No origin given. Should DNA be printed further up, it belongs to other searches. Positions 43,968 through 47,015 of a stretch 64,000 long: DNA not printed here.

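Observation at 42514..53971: Five-gene DISARM-like defence cluster with a hybrid, non-canonical composition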

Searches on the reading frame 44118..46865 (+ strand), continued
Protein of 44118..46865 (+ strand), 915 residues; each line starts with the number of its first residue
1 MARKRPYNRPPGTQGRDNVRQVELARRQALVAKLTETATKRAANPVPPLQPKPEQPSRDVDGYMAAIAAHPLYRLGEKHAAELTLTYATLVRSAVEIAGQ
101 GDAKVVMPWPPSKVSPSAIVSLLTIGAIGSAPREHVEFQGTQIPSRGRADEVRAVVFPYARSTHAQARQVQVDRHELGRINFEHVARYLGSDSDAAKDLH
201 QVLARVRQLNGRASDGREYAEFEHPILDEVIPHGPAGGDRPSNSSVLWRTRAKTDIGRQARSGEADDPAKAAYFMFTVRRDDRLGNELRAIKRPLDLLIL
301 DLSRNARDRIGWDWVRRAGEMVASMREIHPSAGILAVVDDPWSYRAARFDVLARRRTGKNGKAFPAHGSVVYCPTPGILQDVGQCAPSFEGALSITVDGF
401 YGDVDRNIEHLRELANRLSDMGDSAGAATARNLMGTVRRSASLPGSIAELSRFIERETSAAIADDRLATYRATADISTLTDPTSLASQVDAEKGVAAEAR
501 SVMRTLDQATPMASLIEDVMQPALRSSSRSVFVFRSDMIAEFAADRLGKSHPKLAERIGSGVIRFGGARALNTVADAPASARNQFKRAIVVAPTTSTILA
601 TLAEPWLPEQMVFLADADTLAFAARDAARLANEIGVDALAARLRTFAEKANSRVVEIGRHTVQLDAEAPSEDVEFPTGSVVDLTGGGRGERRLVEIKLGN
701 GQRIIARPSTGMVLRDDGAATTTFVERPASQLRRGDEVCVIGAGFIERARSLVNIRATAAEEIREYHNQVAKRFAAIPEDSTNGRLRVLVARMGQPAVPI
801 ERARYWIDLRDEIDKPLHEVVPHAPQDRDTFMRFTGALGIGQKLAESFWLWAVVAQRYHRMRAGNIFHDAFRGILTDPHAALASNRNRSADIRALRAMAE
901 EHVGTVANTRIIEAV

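Call 43: fold_search(model_id=the predicted structure, library=pdb)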
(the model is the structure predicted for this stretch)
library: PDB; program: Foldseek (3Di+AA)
matches with E <= 10: 517; with E <= 0.001: 11
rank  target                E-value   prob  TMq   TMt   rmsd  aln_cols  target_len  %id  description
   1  9el5_A                2.3e-06  1.00  0.23  0.34  13.7       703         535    8  FANCM translocase domain bound to DNA (released 2025-06-18)
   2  5jaj_A                5.3e-05  1.00  0.19  0.24  18.4       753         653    9  Structure of chicken LGP2 witha 5'p 10-mer dsRNA and ADP-AlF4-Mg. (released 2016-06-01)
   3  9lov_A                5.3e-05  0.99  0.18  0.23  18.6       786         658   10  LGP2:MDA5:dsRNA filament (released 2026-01-28)
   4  5f9f_E                9.3e-05  0.99  0.18  0.23  19.0       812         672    8  Crystal structure of RIG-I helicase-RD in complex with 24-mer blunt-end hairpin RNA (released 2016-01-13)
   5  6g19_A                1.9e-04  1.00  0.20  0.25  17.3       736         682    8  CryoEM structure of the MDA5-dsRNA filament with 74-degree helical twist (released 2018-11-21)
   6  5f9h_K                2.8e-04  0.99  0.19  0.26  18.2       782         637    9  Crystal structure of RIG-I helicase-RD in complex with 24-mer 5' triphosphate hairpin RNA (released 2016-01-13)
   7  7v6c_A                3.5e-04  1.00  0.22  0.14  14.1       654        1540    9  Structure of the Dicer-2-R2D2 heterodimer bound to small RNA duplex (released 2022-03-23)
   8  5f9f_A                3.7e-04  0.97  0.18  0.23  18.9       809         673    8  Crystal structure of RIG-I helicase-RD in complex with 24-mer blunt-end hairpin RNA (released 2016-01-13)
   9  9tkv_A                3.7e-04  0.97  0.19  0.23  18.1       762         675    9  Structure of duck RIG-I (delta CARDS) bound to 31-mer RNA mismatched hairpin with 5'pppG-C blunt end, mimicking the in (released 2025-12-31)
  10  8t5s_A                5.3e-04  0.89  0.14  0.17  20.5       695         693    9  Cryo-EM structure of DRH-1 helicase and C-terminal domain bound to dsRNA (released 2024-05-15)
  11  6h66_A                6.4e-04  0.96  0.19  0.23  19.0       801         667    7  CryoEM structure of the MDA5-dsRNA filament with 93 degree twist and without nucleotide (released 2018-11-21)
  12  6h61_A                1.0e-03  0.97  0.20  0.25  17.4       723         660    9  CryoEM structure of the MDA5-dsRNA filament with 89 degree twist and without nucleotide (released 2018-11-21)
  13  4gl2_A                1.1e-03  0.98  0.20  0.26  17.6       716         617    8  Structural Basis for dsRNA duplex backbone recognition by MDA5 (released 2013-01-09)
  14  7nic_A                1.1e-03  0.97  0.20  0.25  18.2       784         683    8  CryoEM structure of disease related M854K MDA5-dsRNA filament in complex with ADP-AlF4(minor class) (released 2021-11-17)
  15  9b15_A                1.1e-03  0.82  0.16  0.20  24.9       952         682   10  Superfamily 2 helicase Hel308 containing the beta-hairpin from DNA pol theta helicase-like domain (released 2025-03-19)
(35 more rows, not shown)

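Call 44: search_protein_families(library=padloc, alignment_id=A4, max_evalue=0.01)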
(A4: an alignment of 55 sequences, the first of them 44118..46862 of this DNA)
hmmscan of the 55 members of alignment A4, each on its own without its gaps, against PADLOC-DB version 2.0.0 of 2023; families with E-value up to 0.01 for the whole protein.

A. member 1, window:44118-46862:+ (915 aa): 0 families

B. families by the number of members that match (of 55 scanned): 0 families

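Call 45: find_encoding_contigs(protein=P0188, flank=10000, max_places=2)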
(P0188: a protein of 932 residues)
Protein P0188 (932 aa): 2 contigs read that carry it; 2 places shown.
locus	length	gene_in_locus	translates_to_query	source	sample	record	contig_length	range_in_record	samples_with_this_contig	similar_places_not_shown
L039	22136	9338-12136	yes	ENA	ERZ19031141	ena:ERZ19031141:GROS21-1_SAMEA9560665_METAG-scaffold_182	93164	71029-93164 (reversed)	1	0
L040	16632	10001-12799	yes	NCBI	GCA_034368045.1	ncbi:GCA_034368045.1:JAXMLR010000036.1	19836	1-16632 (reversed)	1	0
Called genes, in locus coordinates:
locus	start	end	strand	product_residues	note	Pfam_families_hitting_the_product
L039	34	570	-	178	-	PF06527:TniQ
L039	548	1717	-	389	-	PF03193:RsgA_GTPase (weak), PF00931:NB-ARC (weak), PF01637:ATPase_2 (weak), PF13191:AAA_16 (weak), PF20720:nSTAND3 (faint), PF13401:AAA_22, PF00004:AAA (weak), PF05621:TniB, +2 more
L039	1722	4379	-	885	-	PF00665:rve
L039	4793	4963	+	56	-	-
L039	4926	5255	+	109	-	PF15937:PrlF_antitoxin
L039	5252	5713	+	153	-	PF11663:Toxin_YhaV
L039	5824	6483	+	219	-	-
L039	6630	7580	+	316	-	-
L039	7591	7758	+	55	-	-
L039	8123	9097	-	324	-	PF08279:HTH_11 (weak), PF13280:WYL, PF25583:WCX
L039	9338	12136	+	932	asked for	-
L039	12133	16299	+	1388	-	PF00270:DEAD (faint), PF00271:Helicase_C (weak)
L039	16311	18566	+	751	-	-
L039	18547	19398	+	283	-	PF13091:PLDc_2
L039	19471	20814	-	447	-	PF02384:N6_Mtase, PF07669:Eco57I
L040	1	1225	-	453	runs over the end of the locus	PF06527:TniQ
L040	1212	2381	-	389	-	PF00931:NB-ARC (weak), PF01637:ATPase_2 (weak), PF13191:AAA_16 (weak), PF09848:SLFN-g3_helicase (faint), PF13173:AAA_14 (faint), PF13401:AAA_22, PF00004:AAA (weak), PF05621:TniB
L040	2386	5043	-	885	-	PF00665:rve, PF09299:Mu-transpos_C (faint)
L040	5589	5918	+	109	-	PF15937:PrlF_antitoxin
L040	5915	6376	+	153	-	PF11663:Toxin_YhaV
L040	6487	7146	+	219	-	-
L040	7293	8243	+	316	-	-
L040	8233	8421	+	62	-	-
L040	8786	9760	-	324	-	PF08279:HTH_11 (weak), PF13280:WYL, PF25583:WCX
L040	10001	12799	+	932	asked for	-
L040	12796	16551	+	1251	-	PF00270:DEAD (faint), PF00271:Helicase_C (weak)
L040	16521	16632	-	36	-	PF13333:rve_2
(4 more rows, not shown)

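Call 46: find_encoding_contigs(protein=P0257, flank=10000, max_places=2)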
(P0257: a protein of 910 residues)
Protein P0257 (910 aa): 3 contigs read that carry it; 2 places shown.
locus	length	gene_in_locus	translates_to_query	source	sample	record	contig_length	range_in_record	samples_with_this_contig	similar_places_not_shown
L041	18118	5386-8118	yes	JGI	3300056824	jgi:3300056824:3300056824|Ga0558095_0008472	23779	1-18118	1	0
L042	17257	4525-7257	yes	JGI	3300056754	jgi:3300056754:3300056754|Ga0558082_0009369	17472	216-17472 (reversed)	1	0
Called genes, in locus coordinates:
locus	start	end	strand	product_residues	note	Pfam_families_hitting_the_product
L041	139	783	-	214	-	-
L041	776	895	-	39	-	-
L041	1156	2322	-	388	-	PF14022:DUF4238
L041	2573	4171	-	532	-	PF02384:N6_Mtase, PF07669:Eco57I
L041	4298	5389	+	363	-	-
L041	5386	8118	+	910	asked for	-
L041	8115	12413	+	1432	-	PF00270:DEAD (faint), PF00271:Helicase_C (weak)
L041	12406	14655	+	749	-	-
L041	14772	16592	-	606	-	PF06527:TniQ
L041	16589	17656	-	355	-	PF13191:AAA_16 (faint), PF20703:nSTAND1 (weak), PF05621:TniB, PF13401:AAA_22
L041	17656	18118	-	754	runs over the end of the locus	-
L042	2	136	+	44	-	?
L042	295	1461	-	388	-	PF14022:DUF4238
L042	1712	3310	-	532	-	PF02384:N6_Mtase, PF07669:Eco57I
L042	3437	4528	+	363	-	-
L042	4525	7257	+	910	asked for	-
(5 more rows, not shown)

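Call 73: search_protein_families(library=ncbifam, alignment_id=A4, max_evalue=1)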
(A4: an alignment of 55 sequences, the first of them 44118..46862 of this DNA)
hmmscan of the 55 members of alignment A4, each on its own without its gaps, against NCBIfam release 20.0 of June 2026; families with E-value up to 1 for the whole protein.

A. member 1, window:44118-46862:+ (915 aa): 0 families

B. families by the number of members that match (of 55 scanned): 14 families
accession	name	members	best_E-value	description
NF045703.1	rSAM_Tes_intein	1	4.2e-05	tetraether lipid synthase Tes, intein-containing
NF009420.1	PRK12785.1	1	0.0026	flagellar basal body-associated protein FliL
NF009927.1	PRK13388.1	1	0.015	fatty-acid--CoA ligase FadD1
NF010764.0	PRK14167.1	1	0.04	bifunctional 5,10-methylene-tetrahydrofolate dehydrogenase/ 5,10-methylene-tetrahydrofolate cyclohydrolase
NF005382.1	PRK06925.1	1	0.057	flagellar motor protein MotS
NF058680.1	EncD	1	0.058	encapsulin nanocompartment cargo ferric reductase EncD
NF038175.1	IniB_NTERM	1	0.1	IniB N-terminal domain-containing protein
TIGR02322.1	phosphon_PhnN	1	0.1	phosphonate metabolism protein/1,5-bisphosphokinase (PRPP-forming) PhnN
NF010781.0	PRK14184.1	1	0.15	bifunctional 5,10-methylene-tetrahydrofolate dehydrogenase/ 5,10-methylene-tetrahydrofolate cyclohydrolase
NF040813.1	pro_dh_Thprot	1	0.17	D-proline dehydrogenase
NF047841.1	HLGFF_fam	1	0.18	HLGFF motif protein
NF010864.0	PRK14271.1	1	0.23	phosphate ABC transporter ATP-binding protein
NF040872.1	MFS_HP1165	1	0.24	HP1165 family MFS efflux transporter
NF040518.1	Lacto_Palin_RP3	1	0.57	translation of Lactobacillus palindromic repeat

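Call 83: find_encoding_contigs(protein=P0136, flank=9000, max_places=1)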
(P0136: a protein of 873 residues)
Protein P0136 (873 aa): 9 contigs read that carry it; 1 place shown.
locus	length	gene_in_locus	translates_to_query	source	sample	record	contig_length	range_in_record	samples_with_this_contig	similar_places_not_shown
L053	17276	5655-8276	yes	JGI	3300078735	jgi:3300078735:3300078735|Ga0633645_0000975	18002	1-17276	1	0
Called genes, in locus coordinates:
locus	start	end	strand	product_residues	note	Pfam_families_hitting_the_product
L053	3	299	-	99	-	?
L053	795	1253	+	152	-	PF15565:Imm30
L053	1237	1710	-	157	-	PF03050:DDE_Tnp_IS66, PF13817:DDE_Tnp_IS66_C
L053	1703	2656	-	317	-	PF13005:zf-IS66, PF03050:DDE_Tnp_IS66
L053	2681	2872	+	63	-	-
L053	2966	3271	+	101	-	-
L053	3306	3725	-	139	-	-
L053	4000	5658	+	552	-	PF02384:N6_Mtase, PF07669:Eco57I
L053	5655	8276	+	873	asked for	-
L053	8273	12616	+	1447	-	PF00271:Helicase_C (faint)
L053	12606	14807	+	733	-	-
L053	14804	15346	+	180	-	PF13091:PLDc_2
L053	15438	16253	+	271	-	-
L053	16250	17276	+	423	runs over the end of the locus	-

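Call 84: find_encoding_contigs(protein=P0216, flank=9000, max_places=1)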
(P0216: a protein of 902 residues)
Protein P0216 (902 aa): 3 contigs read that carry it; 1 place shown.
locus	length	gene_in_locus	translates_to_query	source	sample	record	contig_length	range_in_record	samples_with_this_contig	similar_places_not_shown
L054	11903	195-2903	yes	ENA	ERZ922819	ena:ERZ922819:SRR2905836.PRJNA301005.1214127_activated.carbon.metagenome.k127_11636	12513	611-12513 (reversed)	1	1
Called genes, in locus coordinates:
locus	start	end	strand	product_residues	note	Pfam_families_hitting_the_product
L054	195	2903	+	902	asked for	-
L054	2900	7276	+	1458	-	PF00270:DEAD (faint), PF00271:Helicase_C (weak)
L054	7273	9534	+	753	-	-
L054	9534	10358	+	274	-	PF13091:PLDc_2 (weak)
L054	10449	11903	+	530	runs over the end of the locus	PF02384:N6_Mtase (weak), PF07669:Eco57I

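Call 85: find_encoding_contigs(protein=P0250, flank=9000, max_places=1)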
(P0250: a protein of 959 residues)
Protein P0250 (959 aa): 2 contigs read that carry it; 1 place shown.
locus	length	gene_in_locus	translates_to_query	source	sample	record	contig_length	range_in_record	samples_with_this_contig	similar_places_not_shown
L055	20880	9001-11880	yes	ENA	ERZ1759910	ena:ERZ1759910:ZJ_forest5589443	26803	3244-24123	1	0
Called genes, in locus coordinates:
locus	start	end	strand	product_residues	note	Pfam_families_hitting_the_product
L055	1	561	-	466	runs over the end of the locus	PF17957:Big_7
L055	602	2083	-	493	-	PF00801:PKD, PF18911:PKD_4 (faint), PF25564:DUF7933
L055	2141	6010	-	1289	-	PF20148:DUF6531, PF05593:RHS_repeat (weak), PF25023:TEN_YD-shell (weak), PF05593:RHS_repeat, PF25023:TEN_YD-shell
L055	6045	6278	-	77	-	-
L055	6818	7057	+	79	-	PF13744:HTH_37 (weak), PF13560:HTH_31, PF12844:HTH_19, PF01381:HTH_3, PF13413:HTH_25 (faint), PF13443:HTH_26 (weak)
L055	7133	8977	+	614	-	PF02384:N6_Mtase, PF07669:Eco57I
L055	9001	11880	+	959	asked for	-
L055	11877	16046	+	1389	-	PF00270:DEAD (faint), PF00271:Helicase_C (weak)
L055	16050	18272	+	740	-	-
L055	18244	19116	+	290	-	PF13091:PLDc_2 (weak)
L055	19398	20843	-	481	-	PF13481:AAA_25, PF03796:DnaB_C (weak)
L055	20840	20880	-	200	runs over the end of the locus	PF16793:RepB_primase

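Call 94: fold_search(model_id=the predicted structure, library=viral)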
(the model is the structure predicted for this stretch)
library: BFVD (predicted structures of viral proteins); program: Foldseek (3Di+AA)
matches with E <= 10: 478; with E <= 0.001: 12
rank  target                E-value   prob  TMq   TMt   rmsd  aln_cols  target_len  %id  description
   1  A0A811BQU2            4.7e-05  0.98  0.18  0.18  25.9       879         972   13  SNF2 family DNA dependent ATPase [Pandoravirus japonicus]
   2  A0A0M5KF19            5.1e-05  1.00  0.24  0.26  24.1       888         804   10  (no name in the UniProt tables at hand)
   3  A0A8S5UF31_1          5.9e-05  1.00  0.24  0.27  16.5       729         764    8  Chromatin remodeling complex ATPase [Myoviridae sp. ctcyQ27]
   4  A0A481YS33            8.9e-05  1.00  0.21  0.28  15.9       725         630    9  DEAD/SNF2-like helicase [Marseillevirus LCMAC101]
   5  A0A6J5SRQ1            1.7e-04  1.00  0.20  0.30  13.4       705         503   10  HepA Superfamily II DNA/RNA helicases, SNF2 family [uncultured Caudovirales phage]
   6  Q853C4                2.6e-04  0.99  0.15  0.20  20.4       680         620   10  DNA helicase [Mycobacterium phage Bxz1]
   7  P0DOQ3                3.0e-04  1.00  0.21  0.28  16.2       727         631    8  Nucleoside triphosphatase I [Variola virus (isolate Human/India/Ind3/1967)]
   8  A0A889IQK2            5.1e-04  1.00  0.20  0.29  14.0       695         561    9  (no name in the UniProt tables at hand)
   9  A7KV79                5.1e-04  0.99  0.21  0.27  14.4       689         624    7  (no name in the UniProt tables at hand)
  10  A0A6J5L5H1            6.8e-04  0.95  0.13  0.19  21.4       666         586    8  HepA Superfamily II DNA/RNA helicases, SNF2 family [uncultured Caudovirales phage]
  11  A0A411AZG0            7.4e-04  0.99  0.16  0.15  13.5       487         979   11  DNA helicase [Mycobacterium phage Stubby]
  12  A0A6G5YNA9            8.1e-04  0.99  0.22  0.30  13.0       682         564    7  (no name in the UniProt tables at hand)
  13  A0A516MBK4            1.2e-03  0.99  0.22  0.28  12.4       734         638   10  (no name in the UniProt tables at hand)
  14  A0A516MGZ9            2.8e-03  0.97  0.19  0.30  14.4       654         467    9  (no name in the UniProt tables at hand)
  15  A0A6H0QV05            3.4e-03  0.91  0.17  0.19  15.7       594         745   10  (no name in the UniProt tables at hand)
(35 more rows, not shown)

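Call 99: find_related_loci(query=A1, collection=viral_contigs, flank=10000)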
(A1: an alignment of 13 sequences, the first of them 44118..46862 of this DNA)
Query A1 (915 aa) in viral_contigs; peptide patterns used: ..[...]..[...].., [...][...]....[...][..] (x = any residue, [..] = any of these).
29 stretches matched a pattern, but none encodes a relative of the query by tblastn (E <= 1e-3).
